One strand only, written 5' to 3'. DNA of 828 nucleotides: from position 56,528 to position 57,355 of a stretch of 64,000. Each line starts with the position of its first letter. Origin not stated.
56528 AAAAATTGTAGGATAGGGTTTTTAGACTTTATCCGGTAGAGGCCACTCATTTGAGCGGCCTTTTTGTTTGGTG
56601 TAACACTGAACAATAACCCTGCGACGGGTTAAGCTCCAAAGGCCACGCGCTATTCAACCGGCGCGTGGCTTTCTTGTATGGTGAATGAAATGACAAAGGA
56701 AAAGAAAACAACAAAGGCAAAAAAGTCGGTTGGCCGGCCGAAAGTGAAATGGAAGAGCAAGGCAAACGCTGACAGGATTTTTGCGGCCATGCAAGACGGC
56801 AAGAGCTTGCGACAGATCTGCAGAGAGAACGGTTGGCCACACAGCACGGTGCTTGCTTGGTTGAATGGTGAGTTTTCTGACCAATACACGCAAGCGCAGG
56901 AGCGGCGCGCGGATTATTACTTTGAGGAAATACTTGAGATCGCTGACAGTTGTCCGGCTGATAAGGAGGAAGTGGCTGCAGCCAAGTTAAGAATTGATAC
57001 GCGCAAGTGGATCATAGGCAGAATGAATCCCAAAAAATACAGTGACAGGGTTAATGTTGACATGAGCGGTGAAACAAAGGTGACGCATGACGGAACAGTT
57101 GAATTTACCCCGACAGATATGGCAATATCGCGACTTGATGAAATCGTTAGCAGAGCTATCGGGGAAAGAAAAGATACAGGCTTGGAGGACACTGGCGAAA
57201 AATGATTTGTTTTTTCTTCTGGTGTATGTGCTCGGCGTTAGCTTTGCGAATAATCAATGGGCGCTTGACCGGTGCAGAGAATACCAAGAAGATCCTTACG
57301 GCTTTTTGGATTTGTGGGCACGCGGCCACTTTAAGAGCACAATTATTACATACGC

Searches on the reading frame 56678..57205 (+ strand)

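Call 87: search_protein_families(library=phrogs, proteins=[window:56678-57205:+], max_evalue=0.00001)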
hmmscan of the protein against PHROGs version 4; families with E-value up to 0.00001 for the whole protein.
window:56678-57205:+ (175 aa): 1 family
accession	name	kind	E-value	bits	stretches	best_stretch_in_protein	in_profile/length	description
phrog_1482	-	head and packaging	6e-41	140.5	1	12-135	3-127/147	terminase small subunit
